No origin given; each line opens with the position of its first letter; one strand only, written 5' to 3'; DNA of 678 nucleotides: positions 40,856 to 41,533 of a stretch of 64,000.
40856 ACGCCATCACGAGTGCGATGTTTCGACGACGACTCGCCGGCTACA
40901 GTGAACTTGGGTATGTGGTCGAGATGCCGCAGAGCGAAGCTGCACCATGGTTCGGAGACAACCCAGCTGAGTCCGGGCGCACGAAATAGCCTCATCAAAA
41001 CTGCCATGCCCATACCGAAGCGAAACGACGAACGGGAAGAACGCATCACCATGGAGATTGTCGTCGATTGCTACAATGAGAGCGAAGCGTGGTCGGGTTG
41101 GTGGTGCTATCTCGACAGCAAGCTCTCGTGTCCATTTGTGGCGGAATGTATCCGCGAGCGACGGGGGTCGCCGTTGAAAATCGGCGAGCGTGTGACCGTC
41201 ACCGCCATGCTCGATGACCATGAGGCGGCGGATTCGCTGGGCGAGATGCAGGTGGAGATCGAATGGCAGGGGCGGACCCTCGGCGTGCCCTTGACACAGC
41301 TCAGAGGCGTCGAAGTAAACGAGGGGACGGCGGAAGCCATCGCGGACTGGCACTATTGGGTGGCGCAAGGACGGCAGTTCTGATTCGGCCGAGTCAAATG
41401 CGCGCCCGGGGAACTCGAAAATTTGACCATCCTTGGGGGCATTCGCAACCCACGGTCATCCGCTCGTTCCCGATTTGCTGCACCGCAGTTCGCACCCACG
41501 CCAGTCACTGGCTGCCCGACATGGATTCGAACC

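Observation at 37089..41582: tRNA-Gln-associated three-gene islet: autoinhibited Fic AMPylase + AEP-primase/SF2-helicase fusion + small conserved protein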

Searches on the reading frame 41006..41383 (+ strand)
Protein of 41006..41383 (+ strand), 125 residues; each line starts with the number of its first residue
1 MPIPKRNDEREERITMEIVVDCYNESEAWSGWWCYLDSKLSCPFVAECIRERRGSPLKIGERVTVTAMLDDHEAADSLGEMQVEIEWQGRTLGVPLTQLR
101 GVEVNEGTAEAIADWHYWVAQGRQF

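Call 10: search_protein_families(library=pfam, proteins=[window:41006-41380:+], max_evalue=0.01)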
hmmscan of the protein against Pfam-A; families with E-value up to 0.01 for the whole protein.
window:41006-41380:+ (125 aa): 1 family
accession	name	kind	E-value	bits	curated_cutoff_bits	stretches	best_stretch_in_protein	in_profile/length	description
PF11535.13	Calci_bind_CcbP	-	5.4e-33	114.1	21.5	1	12-119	1-105/105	Calcium binding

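Call 11: search_protein_families(library=padloc, proteins=[window:41006-41380:+], max_evalue=0.01)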
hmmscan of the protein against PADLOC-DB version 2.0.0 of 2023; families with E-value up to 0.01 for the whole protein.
window:41006-41380:+ (125 aa): 0 families

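Call 12: search_protein_families(library=ncbifam, proteins=[window:41006-41380:+], max_evalue=0.01)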
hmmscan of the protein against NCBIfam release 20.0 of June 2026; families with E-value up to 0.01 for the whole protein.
window:41006-41380:+ (125 aa): 0 families

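Call 36: find_encoding_contigs(protein=window:41006-41383:+, flank=8000, max_places=8)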
Protein window:41006-41383:+ (125 aa): 1 contig read that carries it; 1 place shown.
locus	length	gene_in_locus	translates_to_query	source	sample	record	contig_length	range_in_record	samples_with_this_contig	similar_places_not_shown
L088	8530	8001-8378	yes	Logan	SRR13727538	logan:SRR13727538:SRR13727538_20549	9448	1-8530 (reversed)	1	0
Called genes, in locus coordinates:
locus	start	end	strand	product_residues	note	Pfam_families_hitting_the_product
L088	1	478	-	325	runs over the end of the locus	PF13709:DUF4159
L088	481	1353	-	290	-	PF13709:DUF4159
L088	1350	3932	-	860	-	PF13428:TPR_14 (faint), PF14559:TPR_19 (faint), PF07719:TPR_2 (faint), PF13371:TPR_9 (faint), PF13431:TPR_17 (faint), PF13432:TPR_16 (faint), PF13485:Peptidase_MA_2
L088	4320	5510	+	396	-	PF13784:Fic_N, PF02661:Fic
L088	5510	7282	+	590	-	PF22548:AEP-TOTE, PF04851:ResIII, PF00270:DEAD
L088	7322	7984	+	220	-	PF00271:Helicase_C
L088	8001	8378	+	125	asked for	PF11535:Calci_bind_CcbP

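Call 55: search_solved_structures(query=window:41006-41380:+, max_evalue=1, show_alignments=2)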
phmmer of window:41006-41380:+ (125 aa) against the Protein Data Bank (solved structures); distinct sequences matched with E-value up to 1: 2.
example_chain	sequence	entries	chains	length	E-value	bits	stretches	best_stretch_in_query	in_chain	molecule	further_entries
2k2v_A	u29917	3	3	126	1.9e-16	63.5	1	5-125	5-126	Alr1010 protein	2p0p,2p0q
3urg_A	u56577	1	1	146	3.2e-16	62.7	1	5-125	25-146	Alr1010 protein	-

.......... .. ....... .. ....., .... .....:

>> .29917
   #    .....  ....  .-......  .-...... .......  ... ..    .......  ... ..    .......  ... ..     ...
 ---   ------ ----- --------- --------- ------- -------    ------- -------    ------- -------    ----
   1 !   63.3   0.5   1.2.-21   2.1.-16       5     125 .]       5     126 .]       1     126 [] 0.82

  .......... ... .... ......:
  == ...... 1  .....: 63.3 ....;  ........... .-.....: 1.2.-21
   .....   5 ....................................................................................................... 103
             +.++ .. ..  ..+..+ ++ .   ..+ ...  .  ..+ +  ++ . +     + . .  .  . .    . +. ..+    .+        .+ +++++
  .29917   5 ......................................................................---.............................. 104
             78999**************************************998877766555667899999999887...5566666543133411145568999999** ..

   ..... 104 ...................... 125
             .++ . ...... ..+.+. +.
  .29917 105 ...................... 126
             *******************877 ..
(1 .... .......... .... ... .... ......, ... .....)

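Call 56: find_homologous_proteins(query=window:41006-41380:+, max_evalue=0.001)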
Query window:41006-41380:+ (125 aa): 361 proteins with E <= 0.001 among 364 candidates; the best 120 are listed.
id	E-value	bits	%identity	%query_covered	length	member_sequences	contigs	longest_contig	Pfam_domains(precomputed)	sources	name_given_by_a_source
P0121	1.2e-70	253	90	100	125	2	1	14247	PF11535.14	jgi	-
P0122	3.8e-70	252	89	100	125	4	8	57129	PF11535.14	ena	-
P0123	5.3e-70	251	88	100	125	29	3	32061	PF11535.14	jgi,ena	-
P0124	1.7e-69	250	88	100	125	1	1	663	PF11535.14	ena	-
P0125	3.1e-68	246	85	100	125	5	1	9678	PF11535.14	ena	-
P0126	3.7e-68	245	86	100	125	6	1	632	PF11535.14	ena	-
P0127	4.1e-68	245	85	100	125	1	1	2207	PF11535.14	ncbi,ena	-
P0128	7.6e-68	244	86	100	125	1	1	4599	PF11535.14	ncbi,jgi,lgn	-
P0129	3.9e-67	242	85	100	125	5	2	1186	PF11535.14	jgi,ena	jgi:hypothetical protein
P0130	1.3e-66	240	86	100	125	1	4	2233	PF11535.14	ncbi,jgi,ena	jgi:hypothetical protein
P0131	1.4e-66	240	85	100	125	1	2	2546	PF11535.14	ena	-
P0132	5.3e-66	238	82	100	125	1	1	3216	PF11535.14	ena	-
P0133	1.7e-65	237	84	100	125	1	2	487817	PF11535.14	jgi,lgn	jgi:hypothetical protein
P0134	2.0e-65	237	82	100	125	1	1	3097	PF11535.14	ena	-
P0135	5.1e-65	235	81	100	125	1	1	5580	PF11535.14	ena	-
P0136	5.3e-65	235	84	100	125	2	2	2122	PF11535.14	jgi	jgi:hypothetical protein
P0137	1.3e-64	234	84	100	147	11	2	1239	PF11535.14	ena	-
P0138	1.3e-64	234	83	100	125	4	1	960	PF11535.14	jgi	jgi:hypothetical protein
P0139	2.3e-64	233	83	100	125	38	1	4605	PF11535.14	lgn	-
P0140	4.2e-64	232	84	99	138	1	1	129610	PF11535.14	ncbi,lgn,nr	ncbi:MAG: calcium-binding protein [Verrucomicrobia bacterium]|nr:calcium-binding protein [Verrucomic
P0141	5.1e-64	232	82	100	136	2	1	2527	PF11535.14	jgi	jgi:hypothetical protein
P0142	8.3e-64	231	82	100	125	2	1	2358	PF11535.14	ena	-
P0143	8.9e-64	231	82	100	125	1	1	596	PF11535.14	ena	-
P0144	1.1e-63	231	89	93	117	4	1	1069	PF11535.14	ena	-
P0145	1.7e-63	230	82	100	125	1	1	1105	PF11535.14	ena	-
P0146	2.0e-63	230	82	100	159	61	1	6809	PF11535.14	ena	-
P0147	4.0e-63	229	82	100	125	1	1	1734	PF11535.14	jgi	jgi:hypothetical protein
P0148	7.2e-63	228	80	98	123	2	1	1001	PF11535.14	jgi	jgi:hypothetical protein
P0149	7.9e-63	228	79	100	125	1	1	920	PF11535.14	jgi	-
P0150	2.6e-62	227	83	98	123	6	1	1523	PF11535.14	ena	-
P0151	3.0e-62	226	79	100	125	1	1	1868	PF11535.14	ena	-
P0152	2.2e-61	224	79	100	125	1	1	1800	PF11535.14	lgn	-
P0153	2.5e-61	223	81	97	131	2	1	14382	PF11535.14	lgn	-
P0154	4.1e-61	223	79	100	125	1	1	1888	PF11535.14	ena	-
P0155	5.2e-61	222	80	98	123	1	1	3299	PF11535.14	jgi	jgi:hypothetical protein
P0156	7.1e-61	222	78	100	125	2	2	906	PF11535.14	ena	-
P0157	8.2e-61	222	81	100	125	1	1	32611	PF11535.14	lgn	-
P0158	9.1e-61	222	79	100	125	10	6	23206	PF11535.14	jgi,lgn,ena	jgi:hypothetical protein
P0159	9.4e-61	221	78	100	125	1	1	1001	PF11535.14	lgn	-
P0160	1.2e-60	221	78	100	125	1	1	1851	PF11535.14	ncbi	ncbi:MAG: calcium-binding protein [Opitutaceae bacterium]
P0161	2.9e-60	220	79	100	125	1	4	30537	PF11535.14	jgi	jgi:hypothetical protein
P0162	3.4e-60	220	79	99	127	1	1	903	PF11535.14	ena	-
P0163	3.6e-60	220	79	100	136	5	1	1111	PF11535.14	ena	-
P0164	4.1e-60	219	78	100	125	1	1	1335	PF11535.14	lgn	-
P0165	8.6e-60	218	78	100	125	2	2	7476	PF11535.14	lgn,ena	-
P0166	1.2e-59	218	77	100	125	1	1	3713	PF11535.14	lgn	-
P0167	2.9e-59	217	78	100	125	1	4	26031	PF11535.14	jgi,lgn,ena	-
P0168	3.0e-59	217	77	100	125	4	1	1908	PF11535.14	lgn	-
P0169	3.5e-59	216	79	100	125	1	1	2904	PF11535.14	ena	-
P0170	3.9e-59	216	76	100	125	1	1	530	PF11535.14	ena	-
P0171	4.4e-59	216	76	99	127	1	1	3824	PF11535.14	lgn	-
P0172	5.6e-59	216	78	100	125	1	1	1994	PF11535.14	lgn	-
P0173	6.1e-59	216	79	100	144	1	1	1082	PF11535.14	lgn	-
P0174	6.5e-59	216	76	100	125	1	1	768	PF11535.14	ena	-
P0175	1.5e-58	214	77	100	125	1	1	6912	PF11535.14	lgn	-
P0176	1.5e-58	214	77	100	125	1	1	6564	PF11535.14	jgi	jgi:hypothetical protein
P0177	2.1e-58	214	76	100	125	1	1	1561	PF11535.14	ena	-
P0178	3.0e-58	213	75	100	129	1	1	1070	PF11535.14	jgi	-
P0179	3.1e-58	213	75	99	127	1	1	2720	PF11535.14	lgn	-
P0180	5.6e-58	213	85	88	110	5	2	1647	PF11535.14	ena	-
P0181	5.7e-58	212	78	100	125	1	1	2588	PF11535.14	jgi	-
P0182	1.1e-57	212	77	98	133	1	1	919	PF11535.14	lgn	-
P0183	1.6e-57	211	83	88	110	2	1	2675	PF11535.14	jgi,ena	-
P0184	1.9e-57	211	85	88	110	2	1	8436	PF11535.14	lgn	-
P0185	5.2e-57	209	76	100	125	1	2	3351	PF11535.14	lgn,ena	-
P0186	5.9e-57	209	76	100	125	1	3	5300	PF11535.14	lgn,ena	-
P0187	8.6e-57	209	76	98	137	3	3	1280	PF11535.14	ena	-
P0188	9.0e-57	209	85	88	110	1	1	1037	PF11535.14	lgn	-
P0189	1.0e-56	208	77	100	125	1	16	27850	PF11535.14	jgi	jgi:hypothetical protein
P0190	2.9e-56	207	84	88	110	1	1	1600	PF11535.14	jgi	jgi:Calcium binding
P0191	6.7e-56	206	75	97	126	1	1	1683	PF11535.14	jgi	jgi:hypothetical protein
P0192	3.9e-55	203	73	86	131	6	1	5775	PF11535.14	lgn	-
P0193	6.7e-55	203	79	88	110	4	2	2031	PF11535.14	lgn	-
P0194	1.2e-54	202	82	88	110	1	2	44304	PF11535.14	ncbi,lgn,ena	-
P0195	1.3e-54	202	74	100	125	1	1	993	PF11535.14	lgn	-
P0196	1.4e-54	202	76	100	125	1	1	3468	PF11535.14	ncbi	-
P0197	1.4e-54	201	73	100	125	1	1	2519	PF11535.14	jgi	jgi:hypothetical protein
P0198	2.3e-54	201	82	88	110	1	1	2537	PF11535.14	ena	-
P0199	3.0e-54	200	69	100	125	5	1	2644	PF11535.14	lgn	-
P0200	3.0e-53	197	82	88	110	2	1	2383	PF11535.14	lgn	-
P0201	3.6e-53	197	77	90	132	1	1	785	PF11535.14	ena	-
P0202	4.7e-53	197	74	100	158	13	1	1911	PF11535.14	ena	-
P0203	2.5e-52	194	72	100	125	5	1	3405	PF11535.14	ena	-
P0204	3.8e-52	194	69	98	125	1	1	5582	PF11535.14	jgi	jgi:hypothetical protein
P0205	4.0e-52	194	77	88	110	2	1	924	PF11535.14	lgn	-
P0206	4.2e-52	193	79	88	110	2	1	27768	PF11535.14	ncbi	-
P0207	1.1e-51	192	70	98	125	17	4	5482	PF11535.14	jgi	jgi:Calcium binding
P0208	2.3e-51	191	67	100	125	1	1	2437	PF11535.14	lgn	-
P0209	4.6e-51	190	70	98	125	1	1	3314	PF11535.14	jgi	jgi:hypothetical protein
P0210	5.3e-51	190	67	98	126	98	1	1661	PF11535.14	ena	-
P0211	1.1e-50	189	70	96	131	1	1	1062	PF11535.14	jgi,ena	-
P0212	3.2e-50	187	70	99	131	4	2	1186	PF11535.14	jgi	jgi:hypothetical protein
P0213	3.9e-50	187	70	92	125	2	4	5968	PF11535.14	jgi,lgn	jgi:hypothetical protein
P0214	5.1e-50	187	69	99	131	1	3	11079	PF11535.14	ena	-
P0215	5.8e-50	187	66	98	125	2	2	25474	PF11535.14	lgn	-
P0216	7.7e-50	186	68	97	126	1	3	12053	PF11535.14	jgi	jgi:hypothetical protein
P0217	7.7e-50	186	78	88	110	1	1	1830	PF11535.14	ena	-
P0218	1.5e-49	185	66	98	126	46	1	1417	PF11535.14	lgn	-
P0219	1.8e-49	185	66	98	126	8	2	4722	PF11535.14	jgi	jgi:hypothetical protein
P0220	1.9e-49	185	75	88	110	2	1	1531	PF11535.14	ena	-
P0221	2.2e-49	185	74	88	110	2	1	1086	PF11535.14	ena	-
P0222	2.5e-49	184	78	88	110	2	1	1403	PF11535.14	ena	-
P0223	3.7e-49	184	77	88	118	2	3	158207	PF11535.14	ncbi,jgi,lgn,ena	jgi:hypothetical protein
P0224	3.8e-49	184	66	98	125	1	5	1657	PF11535.14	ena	-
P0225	3.9e-49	184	66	90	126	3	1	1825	PF11535.14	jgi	jgi:Calcium binding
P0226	6.1e-49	183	66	98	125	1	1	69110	PF11535.14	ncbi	ncbi:MAG TPA: calcium-binding protein [Chthoniobacterales bacterium]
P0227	7.5e-49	183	67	98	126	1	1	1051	PF11535.14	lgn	-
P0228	8.9e-49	183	66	97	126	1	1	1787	PF11535.14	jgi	jgi:hypothetical protein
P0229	9.1e-49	183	77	88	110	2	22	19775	PF11535.14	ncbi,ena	-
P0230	1.0e-48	183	75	88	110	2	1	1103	PF11535.14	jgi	jgi:hypothetical protein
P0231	1.2e-48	182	66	98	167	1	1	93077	PF11535.14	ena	-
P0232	2.7e-48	181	81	81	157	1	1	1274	PF11535.14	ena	-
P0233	2.7e-48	181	81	82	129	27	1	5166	PF11535.14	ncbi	-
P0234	7.7e-48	180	65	98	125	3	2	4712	PF11535.14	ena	-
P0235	1.2e-47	179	75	88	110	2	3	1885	PF11535.14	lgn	-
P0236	1.2e-47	179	65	100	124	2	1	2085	PF11535.14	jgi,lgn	-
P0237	1.8e-47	179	67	90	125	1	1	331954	PF11535.14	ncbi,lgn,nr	ncbi:calcium-binding protein [Verrucomicrobia bacterium LW23]|nr:calcium-binding protein [Verrucomic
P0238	2.1e-47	178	66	98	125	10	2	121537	PF11535.14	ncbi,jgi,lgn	-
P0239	2.9e-47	178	62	100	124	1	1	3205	PF11535.14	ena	-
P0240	1.5e-46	176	63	98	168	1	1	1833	PF11535.14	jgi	jgi:calcium binding protein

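Call 64: find_related_loci(query=A6, collection=metagenome_contigs, flank=5000)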
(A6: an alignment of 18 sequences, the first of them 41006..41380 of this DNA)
Query A6 (125 aa) in metagenome_contigs; peptide patterns used: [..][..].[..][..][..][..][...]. (x = any residue, [..] = any of these).
600 stretches matched a pattern (row limit reached: there are more); 303 encode a relative of the query (tblastn E <= 1e-3); the best 80 are kept; 80 distinct loci.
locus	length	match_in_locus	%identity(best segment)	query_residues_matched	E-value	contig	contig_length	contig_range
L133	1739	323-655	66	14-125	6e-49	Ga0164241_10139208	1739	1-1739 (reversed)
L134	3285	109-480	64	1-125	3e-47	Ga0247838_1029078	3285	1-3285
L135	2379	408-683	81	33-125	5e-45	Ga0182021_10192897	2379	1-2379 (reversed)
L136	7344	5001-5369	58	1-125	1e-43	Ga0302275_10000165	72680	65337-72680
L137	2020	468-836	55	1-125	4e-41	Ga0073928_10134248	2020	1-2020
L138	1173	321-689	55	1-125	2e-41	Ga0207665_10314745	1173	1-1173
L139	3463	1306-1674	54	1-125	7e-39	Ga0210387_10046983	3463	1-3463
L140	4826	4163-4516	55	5-125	7e-39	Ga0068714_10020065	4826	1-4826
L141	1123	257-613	54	1-122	1e-39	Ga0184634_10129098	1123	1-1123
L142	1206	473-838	52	1-125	2e-39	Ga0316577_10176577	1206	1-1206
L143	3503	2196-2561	51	1-125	2e-37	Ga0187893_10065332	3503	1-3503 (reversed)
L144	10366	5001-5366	53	1-125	2e-37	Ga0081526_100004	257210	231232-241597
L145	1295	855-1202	53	7-125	1e-37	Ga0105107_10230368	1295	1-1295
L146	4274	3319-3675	49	4-125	5e-36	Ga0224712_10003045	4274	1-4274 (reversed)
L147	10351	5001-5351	51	5-125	4e-36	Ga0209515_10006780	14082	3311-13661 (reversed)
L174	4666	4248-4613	50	1-125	3e-33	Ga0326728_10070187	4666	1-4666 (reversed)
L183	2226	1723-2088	48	1-125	2e-32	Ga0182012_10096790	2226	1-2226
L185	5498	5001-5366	49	1-125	1e-32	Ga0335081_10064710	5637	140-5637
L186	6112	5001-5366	46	1-125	1e-32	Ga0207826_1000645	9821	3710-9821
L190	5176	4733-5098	48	1-125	9e-33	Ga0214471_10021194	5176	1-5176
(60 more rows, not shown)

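Call 67: search_protein_families(library=pfam, proteins=[L174:1865-3508:+, L147:2488-3738:+, L186:3952-4665:+, L190:3046-3429:+, L185:4226-4684:+, L147:5330-5920:+, L186:1878-2933:+, L190:509-1996:+, L183:1318-1716:+, L147:3-2384:+], max_evalue=0.001)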
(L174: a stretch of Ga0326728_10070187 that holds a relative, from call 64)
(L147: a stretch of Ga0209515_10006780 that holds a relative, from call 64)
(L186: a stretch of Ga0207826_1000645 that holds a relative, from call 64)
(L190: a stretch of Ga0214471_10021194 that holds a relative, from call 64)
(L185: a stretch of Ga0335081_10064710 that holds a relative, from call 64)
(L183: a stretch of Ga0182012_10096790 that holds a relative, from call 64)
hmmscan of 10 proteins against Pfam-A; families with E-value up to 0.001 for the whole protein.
L174:1865-3508:+ (548 aa): 2 families
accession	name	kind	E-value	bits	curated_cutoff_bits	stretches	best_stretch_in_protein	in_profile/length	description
PF03050.20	DDE_Tnp_IS66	-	2.4e-43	149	23.1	1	188-489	6-283/284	Transposase IS66 family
PF13817.11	DDE_Tnp_IS66_C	-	1.8e-05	25.3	30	1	496-512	1-17/39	IS66 C-terminal element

L147:2488-3738:+ (417 aa): 1 family
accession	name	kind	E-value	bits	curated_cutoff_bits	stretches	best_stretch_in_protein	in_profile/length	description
PF07929.16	PRiA4_ORF3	-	1.4e-17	64.4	26.6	1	283-410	3-128/173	Plasmid pRiA4b ORF-3-like protein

L186:3952-4665:+ (238 aa): 4 families
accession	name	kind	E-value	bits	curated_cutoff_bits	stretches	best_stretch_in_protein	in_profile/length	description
PF00239.26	Resolvase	-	6.3e-43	146.8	23.3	1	50-189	3-144/145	Resolvase, N terminal domain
PF02796.21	HTH_7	-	5.4e-09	36.5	23.8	1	192-233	1-43/45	Helix-turn-helix domain of resolvase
PF04218.19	CENP-B_N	-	0.00014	21.9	21.2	1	204-233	16-44/53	CENP-B N-terminal DNA-binding domain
PF13542.12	HTH_Tnp_ISL3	-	0.00057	19.7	27.4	0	202-234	18-49/51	Helix-turn-helix domain of transposase family ISL3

L190:3046-3429:+ (128 aa): 0 families

L185:4226-4684:+ (153 aa): 0 families

L147:5330-5920:+ (197 aa): 0 families

L186:1878-2933:+ (352 aa): 0 families

L190:509-1996:+ (496 aa): 1 family
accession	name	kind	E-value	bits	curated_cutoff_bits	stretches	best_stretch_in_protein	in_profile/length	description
PF14236.12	DruA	-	8.8e-28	97.7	27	1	315-470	50-225/297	Druantia protein DruA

L183:1318-1716:+ (133 aa): 0 families

L147:3-2384:+ (794 aa): 4 families
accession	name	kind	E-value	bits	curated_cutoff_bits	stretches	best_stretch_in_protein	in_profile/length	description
PF00176.29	SNF2-rel_dom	-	6.6e-58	196.5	24.9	1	317-601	1-289/290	SNF2-related domain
PF12419.13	DUF3670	-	1.2e-30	106.4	27.6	1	128-258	4-134/136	SNF2 Helicase protein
PF00271.37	Helicase_C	-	2.8e-18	66.6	23.5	1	616-729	2-110/110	Helicase conserved C-terminal domain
PF00270.35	DEAD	-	0.00016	21.9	26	1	340-476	22-160/167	DEAD/DEAH box helicase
